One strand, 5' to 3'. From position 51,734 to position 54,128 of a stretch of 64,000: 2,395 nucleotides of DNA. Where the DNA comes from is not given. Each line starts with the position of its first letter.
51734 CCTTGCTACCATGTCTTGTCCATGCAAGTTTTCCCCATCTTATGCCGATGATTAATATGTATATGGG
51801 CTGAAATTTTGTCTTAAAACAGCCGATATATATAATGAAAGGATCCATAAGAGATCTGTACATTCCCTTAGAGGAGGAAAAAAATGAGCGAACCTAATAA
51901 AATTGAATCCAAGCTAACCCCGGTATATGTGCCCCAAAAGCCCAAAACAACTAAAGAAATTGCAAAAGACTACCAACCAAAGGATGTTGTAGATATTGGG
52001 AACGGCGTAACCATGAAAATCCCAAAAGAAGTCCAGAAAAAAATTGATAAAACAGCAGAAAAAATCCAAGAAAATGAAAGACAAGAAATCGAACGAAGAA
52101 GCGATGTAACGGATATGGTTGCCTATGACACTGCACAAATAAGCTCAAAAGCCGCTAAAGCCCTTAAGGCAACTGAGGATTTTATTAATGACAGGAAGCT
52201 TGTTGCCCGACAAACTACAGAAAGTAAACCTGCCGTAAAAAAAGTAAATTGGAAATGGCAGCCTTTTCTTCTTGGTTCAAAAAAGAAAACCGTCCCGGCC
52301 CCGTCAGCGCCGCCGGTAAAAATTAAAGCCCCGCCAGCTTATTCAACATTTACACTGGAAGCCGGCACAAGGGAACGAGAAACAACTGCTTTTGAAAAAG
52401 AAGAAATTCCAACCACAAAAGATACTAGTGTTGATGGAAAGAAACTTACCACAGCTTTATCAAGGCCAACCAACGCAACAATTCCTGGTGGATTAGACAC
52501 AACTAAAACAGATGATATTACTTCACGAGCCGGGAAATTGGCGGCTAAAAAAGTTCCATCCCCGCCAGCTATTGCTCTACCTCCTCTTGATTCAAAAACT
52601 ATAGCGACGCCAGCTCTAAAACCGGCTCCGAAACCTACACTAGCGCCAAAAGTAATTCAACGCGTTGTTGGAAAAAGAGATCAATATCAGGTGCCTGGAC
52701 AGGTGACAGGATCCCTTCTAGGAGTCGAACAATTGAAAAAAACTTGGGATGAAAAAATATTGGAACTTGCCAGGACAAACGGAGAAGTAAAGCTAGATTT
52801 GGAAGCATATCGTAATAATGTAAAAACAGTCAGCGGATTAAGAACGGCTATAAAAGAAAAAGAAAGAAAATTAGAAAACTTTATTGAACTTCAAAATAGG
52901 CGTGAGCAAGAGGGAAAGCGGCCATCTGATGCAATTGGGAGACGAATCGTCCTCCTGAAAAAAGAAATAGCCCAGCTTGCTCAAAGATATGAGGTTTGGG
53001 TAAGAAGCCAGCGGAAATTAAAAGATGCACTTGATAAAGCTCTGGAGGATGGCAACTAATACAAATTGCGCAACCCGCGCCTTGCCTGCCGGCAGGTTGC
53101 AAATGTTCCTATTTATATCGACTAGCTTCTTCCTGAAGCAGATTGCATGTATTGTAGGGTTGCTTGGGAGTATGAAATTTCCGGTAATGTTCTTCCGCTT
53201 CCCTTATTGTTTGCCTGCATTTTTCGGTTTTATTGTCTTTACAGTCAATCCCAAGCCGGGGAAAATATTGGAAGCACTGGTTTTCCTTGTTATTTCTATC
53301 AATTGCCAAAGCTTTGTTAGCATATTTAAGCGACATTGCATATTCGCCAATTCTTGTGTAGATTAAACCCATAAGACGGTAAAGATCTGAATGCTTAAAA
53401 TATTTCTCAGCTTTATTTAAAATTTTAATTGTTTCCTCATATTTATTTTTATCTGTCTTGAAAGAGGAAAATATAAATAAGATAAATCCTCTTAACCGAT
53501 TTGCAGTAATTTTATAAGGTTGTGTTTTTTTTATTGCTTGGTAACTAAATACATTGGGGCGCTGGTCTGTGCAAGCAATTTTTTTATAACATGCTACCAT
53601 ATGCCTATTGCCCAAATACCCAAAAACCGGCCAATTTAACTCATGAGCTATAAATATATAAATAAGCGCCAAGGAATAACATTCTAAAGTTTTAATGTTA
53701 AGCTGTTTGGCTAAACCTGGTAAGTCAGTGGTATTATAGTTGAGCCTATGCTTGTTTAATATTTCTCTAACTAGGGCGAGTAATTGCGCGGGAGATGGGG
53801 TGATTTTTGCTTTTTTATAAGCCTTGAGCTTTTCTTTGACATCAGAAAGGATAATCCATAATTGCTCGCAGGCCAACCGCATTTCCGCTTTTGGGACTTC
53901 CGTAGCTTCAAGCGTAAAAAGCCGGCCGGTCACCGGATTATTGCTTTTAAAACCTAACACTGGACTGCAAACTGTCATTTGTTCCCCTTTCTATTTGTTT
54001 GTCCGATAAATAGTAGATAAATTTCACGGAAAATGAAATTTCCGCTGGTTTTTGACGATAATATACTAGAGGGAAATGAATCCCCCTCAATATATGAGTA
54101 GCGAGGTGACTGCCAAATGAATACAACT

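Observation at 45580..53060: Two paralogous low-complexity proteins sharing an upstream motif pair and a ~100-aa C-terminal coiled-coil module, flanking a truncated IS transposase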

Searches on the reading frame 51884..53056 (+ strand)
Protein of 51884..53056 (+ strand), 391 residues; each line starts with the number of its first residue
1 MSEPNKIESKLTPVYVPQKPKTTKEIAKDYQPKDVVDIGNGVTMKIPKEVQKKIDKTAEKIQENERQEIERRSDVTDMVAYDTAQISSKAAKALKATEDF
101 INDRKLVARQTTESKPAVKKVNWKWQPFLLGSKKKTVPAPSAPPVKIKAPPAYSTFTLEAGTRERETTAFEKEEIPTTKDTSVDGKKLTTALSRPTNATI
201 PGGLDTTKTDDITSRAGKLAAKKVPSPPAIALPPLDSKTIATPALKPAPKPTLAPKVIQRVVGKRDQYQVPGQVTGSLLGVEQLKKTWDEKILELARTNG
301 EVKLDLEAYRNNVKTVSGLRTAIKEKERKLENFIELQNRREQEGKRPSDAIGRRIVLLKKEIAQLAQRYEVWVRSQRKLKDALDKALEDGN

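Call 8: search_protein_families(library=pfam, proteins=[window:51884-53056:+], max_evalue=0.1)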
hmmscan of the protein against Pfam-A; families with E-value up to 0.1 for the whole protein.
window:51884-53056:+ (391 aa): 1 family
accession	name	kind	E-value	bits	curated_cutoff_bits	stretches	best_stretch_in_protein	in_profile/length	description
PF09755.14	DUF2046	-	0.0027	17.3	24.7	1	285-370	23-102/305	Uncharacterized conserved protein H4 (DUF2046)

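Call 10: find_encoding_contigs(protein=window:51884-53056:+, flank=10000, max_places=6)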
Protein window:51884-53056:+ (391 aa): 3 contigs read that carry it; 2 places shown.
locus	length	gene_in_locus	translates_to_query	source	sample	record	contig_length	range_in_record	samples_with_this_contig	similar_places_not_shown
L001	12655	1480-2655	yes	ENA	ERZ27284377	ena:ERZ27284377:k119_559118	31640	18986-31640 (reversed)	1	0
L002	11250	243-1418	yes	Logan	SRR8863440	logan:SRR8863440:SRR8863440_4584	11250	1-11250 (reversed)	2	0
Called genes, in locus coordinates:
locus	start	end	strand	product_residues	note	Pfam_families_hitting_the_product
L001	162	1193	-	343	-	PF01609:DDE_Tnp_1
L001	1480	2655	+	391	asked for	-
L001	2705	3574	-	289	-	-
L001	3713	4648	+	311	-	PF00069:Pkinase, PF01636:APH (faint), PF07714:PK_Tyr_Ser-Thr, PF01163:RIO1 (weak), PF03109:ABC1 (weak)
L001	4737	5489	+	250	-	-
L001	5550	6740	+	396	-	PF01676:Metalloenzyme, PF10143:PhosphMutase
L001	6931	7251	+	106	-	-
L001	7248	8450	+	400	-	PF00072:Response_reg, PF00158:Sigma54_activat (weak), PF25601:AAA_lid_14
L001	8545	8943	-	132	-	PF00575:S1, PF23459:S1_RRP5 (weak)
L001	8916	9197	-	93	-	PF04977:DivIC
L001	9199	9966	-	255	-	PF06750:A24_N_bact, PF01478:Peptidase_A24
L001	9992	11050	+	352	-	PF00437:T2SSE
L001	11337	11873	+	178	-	PF04055:Radical_SAM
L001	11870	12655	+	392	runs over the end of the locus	PF00155:Aminotran_1_2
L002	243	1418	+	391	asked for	-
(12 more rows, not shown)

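Call 52: search_protein_families(library=ncbifam, proteins=[window:51884-53056:+], max_evalue=0.1)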
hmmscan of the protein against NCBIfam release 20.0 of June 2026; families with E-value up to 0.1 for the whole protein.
window:51884-53056:+ (391 aa): 1 family
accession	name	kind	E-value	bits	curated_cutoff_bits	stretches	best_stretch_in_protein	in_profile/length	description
TIGR02168.1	SMC_prok_B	equivalog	0.026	12.2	567.35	1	282-386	371-475/1181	chromosome segregation protein SMC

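Call 84: search_protein_families(library=padloc, proteins=[window:51884-53056:+], max_evalue=0.01)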
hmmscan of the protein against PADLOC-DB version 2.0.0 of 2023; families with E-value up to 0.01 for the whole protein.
window:51884-53056:+ (391 aa): 0 families

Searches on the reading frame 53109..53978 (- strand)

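Call 8: search_protein_families(library=pfam, proteins=[window:53109-53978:-], max_evalue=0.1)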
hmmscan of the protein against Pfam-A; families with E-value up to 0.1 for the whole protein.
window:53109-53978:- (289 aa): 5 families
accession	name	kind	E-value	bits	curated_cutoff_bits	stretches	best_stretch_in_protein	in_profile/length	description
PF00515.34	TPR_1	-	0.00019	21.6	27.8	1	198-230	2-34/34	Tetratricopeptide repeat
PF07719.23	TPR_2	-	0.00058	20.2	27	1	198-230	2-34/34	Tetratricopeptide repeat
PF13424.12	TPR_12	-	0.00098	19.7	30.1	1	180-228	26-76/77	Tetratricopeptide repeat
PF13181.12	TPR_8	-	0.0098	16.4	25.7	1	202-230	6-34/34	Tetratricopeptide repeat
PF14853.12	Fis1_TPR_C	-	0.012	16.3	25.3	1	207-232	11-36/53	Fis1 C-terminal tetratricopeptide repeat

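Call 52: search_protein_families(library=ncbifam, proteins=[window:53109-53975:-], max_evalue=0.1)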
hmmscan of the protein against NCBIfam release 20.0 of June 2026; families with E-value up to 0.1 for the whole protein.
window:53109-53975:- (288 aa): 3 families
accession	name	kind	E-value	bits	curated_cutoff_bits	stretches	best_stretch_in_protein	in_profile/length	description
NF040959.1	MamA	equivalog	0.013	15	200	1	149-229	98-172/204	magnetosome protein MamA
NF002725.1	PRK02603.1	equivalog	0.015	15.3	143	1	177-239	56-113/173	photosystem I assembly protein Ycf3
NF006840.0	PRK09357.2-1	equivalog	0.056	12.4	483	1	174-228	121-174/379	dihydroorotase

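Call 84: search_protein_families(library=padloc, proteins=[window:53109-53975:-], max_evalue=0.01)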
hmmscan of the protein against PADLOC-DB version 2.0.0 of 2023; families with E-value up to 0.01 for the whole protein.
window:53109-53975:- (288 aa): 2 families
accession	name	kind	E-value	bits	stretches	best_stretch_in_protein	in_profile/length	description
PDLC01991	CARF_m8--CARF_LolE_TM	-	0.0011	15.1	1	147-266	570-674/810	-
PDLC00659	HmaA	-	0.0063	12.3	1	26-91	71-136/1176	SNF2 helicase / DEAD-box helicase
